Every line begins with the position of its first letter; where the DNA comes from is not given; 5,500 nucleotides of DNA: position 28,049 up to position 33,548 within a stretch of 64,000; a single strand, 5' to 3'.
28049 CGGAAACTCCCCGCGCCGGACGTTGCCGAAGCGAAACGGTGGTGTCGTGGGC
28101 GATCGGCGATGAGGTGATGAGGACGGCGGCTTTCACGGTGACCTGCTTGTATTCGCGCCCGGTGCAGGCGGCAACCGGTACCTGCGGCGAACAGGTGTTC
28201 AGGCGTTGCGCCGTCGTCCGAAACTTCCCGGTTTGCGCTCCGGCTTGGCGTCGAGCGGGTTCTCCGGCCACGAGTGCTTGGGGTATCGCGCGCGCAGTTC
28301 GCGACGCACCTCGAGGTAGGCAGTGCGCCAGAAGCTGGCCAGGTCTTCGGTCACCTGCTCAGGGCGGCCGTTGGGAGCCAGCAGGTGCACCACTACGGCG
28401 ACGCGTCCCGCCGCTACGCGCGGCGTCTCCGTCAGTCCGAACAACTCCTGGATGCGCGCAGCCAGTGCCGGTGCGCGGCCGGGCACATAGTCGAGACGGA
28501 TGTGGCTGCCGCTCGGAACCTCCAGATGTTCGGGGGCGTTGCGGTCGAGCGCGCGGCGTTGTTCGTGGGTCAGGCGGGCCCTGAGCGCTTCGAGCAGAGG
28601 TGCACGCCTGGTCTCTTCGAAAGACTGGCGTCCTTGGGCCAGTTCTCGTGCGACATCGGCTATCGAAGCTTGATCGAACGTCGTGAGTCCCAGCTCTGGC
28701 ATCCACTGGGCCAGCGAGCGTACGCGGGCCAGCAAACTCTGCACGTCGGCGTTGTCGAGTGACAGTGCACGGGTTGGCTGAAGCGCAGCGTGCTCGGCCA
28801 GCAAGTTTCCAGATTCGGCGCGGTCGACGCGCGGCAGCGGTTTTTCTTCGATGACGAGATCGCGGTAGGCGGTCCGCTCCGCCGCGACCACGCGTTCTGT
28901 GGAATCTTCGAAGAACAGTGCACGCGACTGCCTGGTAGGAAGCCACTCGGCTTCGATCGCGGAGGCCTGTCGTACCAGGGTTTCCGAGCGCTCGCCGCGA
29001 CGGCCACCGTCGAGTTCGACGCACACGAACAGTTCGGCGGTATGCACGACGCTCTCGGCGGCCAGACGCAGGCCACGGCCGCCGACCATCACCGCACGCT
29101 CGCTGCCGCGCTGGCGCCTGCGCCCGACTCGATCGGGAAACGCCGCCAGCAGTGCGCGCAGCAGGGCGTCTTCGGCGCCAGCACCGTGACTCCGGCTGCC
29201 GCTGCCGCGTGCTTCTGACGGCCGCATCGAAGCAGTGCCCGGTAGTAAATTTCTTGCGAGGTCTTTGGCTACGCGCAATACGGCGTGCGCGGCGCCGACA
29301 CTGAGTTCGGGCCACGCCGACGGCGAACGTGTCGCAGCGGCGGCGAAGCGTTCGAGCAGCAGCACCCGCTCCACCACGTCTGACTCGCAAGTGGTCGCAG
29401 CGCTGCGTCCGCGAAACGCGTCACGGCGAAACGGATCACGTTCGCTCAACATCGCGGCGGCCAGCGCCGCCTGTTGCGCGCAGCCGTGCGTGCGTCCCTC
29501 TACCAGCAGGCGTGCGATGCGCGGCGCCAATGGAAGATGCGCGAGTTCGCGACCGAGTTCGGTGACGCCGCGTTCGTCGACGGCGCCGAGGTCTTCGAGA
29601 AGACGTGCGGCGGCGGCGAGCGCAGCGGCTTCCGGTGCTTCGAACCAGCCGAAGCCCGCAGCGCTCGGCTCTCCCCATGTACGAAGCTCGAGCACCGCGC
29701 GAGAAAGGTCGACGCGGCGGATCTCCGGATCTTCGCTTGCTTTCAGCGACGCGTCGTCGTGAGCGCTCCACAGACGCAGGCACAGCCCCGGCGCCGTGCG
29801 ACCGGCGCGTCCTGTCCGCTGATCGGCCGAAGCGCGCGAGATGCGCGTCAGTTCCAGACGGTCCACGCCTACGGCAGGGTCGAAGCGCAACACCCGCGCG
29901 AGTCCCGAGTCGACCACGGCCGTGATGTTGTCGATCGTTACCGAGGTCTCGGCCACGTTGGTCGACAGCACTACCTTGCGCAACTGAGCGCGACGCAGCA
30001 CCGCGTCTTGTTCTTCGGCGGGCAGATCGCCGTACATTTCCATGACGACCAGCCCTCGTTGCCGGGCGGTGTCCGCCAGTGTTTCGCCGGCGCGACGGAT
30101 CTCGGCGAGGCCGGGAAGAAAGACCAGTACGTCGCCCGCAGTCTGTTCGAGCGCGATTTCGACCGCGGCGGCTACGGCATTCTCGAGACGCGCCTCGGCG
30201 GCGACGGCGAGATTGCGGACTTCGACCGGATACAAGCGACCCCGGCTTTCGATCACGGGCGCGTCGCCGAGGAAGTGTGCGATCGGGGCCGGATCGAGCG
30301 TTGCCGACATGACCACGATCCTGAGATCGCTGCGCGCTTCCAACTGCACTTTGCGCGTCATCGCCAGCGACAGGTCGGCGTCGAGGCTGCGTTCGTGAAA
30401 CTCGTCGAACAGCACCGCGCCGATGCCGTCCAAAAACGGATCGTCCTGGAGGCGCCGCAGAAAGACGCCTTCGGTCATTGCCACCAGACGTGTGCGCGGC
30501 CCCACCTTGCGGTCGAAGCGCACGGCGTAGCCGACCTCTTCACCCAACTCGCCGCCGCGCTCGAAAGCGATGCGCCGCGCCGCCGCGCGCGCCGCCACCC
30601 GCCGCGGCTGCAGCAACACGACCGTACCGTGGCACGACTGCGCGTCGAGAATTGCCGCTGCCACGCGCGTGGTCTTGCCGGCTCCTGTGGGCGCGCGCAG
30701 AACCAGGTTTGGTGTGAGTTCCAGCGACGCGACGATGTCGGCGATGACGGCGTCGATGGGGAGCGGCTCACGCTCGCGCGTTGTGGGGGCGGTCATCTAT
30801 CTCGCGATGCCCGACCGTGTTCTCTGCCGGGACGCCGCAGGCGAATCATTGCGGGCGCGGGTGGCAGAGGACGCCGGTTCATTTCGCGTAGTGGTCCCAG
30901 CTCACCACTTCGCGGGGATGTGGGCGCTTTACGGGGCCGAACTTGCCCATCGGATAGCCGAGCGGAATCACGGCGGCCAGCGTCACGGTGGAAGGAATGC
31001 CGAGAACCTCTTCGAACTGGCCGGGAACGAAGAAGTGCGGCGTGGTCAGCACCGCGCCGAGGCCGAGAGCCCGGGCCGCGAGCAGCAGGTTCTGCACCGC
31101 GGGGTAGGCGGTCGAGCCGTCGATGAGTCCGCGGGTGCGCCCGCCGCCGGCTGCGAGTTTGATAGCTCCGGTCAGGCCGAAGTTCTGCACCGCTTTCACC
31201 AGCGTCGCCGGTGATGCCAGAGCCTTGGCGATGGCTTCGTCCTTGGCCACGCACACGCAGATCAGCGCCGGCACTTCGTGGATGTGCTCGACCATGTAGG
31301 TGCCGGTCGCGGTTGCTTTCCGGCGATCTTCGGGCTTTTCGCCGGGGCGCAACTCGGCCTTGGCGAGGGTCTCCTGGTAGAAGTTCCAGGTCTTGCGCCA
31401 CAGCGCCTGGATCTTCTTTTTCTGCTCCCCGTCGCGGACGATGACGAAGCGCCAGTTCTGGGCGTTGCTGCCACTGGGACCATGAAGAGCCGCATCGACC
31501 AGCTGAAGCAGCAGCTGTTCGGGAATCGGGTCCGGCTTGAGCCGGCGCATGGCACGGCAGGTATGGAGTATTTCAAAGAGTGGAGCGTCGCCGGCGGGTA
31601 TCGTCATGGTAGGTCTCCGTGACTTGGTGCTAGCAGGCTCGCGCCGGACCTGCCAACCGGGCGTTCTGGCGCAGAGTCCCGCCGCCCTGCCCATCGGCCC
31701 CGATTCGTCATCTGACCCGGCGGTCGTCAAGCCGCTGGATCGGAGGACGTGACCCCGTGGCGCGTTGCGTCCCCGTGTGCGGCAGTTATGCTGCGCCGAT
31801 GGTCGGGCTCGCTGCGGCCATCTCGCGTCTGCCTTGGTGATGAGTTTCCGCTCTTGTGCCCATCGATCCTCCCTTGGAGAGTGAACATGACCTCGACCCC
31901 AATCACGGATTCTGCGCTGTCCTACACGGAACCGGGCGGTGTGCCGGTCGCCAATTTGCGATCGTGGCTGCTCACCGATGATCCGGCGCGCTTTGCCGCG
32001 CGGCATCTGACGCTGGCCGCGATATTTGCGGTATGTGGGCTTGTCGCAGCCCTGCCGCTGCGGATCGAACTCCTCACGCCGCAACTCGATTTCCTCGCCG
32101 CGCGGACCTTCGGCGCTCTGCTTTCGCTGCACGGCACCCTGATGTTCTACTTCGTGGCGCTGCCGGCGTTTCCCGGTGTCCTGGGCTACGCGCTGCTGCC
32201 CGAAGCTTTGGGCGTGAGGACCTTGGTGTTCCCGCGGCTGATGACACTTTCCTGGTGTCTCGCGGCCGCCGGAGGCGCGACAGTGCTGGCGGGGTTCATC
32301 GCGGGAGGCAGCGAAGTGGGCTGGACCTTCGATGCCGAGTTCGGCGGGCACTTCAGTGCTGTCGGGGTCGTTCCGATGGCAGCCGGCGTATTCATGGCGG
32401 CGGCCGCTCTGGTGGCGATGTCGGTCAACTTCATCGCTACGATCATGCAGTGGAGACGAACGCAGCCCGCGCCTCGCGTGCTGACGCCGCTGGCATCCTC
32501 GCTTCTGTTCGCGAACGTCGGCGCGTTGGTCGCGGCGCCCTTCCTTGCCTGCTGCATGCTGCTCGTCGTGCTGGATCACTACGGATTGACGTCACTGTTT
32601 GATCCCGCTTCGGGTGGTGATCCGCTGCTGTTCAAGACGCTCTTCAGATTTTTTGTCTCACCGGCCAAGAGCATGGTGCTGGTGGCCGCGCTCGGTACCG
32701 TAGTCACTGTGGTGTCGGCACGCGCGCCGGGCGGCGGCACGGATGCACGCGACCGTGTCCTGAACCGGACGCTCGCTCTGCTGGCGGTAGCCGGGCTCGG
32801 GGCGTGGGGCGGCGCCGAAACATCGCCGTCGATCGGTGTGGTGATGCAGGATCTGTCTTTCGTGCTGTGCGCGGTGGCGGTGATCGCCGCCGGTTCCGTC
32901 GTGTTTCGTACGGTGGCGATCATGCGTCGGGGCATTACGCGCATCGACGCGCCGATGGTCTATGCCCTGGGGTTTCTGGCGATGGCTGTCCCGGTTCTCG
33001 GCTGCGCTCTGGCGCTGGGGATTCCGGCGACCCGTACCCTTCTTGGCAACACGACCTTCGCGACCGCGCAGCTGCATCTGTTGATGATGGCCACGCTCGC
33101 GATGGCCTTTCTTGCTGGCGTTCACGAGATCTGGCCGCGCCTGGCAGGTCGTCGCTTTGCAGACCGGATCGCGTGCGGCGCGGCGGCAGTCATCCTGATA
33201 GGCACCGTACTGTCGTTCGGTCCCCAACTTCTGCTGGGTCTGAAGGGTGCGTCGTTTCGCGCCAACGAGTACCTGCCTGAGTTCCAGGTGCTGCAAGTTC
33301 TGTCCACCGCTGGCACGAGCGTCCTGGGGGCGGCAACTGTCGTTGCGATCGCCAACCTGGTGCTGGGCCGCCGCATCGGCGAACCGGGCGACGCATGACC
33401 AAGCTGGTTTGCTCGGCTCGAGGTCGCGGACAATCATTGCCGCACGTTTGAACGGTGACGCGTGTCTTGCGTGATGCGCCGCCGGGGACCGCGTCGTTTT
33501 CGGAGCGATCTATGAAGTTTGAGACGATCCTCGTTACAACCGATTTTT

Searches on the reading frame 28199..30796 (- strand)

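Call 77: search_protein_families(library=pfam, proteins=[window:28199-30796:-], max_evalue=0.00001)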
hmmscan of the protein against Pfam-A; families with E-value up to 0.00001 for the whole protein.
window:28199-30796:- (865 aa): 4 families
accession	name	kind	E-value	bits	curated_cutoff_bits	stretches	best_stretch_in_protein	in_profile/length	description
PF08482.15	HrpB_C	-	7e-47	159.5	25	1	720-847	6-133/133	ATP-dependent helicase C-terminal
PF00271.37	Helicase_C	-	3.2e-11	43.9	23.5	1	213-334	8-109/110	Helicase conserved C-terminal domain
PF00270.35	DEAD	-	7.3e-09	36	26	1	28-168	14-161/167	DEAD/DEAH box helicase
PF21010.2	HA2_C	-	1e-07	32.8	21.3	1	425-482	2-48/77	Helicase associated domain (HA2), ratchet-like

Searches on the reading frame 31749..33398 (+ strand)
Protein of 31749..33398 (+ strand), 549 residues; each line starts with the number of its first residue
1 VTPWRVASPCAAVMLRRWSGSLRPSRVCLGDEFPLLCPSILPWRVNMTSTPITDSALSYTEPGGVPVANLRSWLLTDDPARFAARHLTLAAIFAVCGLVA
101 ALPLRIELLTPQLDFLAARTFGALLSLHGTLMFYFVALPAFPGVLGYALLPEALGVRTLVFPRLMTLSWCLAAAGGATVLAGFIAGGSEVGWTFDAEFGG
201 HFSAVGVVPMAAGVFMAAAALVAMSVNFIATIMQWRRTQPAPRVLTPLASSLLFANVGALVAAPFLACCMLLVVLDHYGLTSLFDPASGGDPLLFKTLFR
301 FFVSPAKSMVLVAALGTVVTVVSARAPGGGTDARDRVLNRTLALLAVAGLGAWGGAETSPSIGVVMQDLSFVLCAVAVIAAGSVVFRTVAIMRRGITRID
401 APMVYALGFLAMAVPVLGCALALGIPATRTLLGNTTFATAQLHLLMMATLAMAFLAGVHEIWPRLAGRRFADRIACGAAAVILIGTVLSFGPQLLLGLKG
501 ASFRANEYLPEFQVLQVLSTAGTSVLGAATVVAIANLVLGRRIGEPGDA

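Call 78: search_protein_families(library=pfam, proteins=[window:31749-33398:+], max_evalue=0.00001)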
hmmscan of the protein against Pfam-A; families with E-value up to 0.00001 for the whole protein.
window:31749-33398:+ (549 aa): 1 family
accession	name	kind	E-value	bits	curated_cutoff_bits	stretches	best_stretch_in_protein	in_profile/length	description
PF00115.25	COX1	-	2.8e-50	171.9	34.8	1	83-523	3-434/436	Cytochrome C and Quinol oxidase polypeptide I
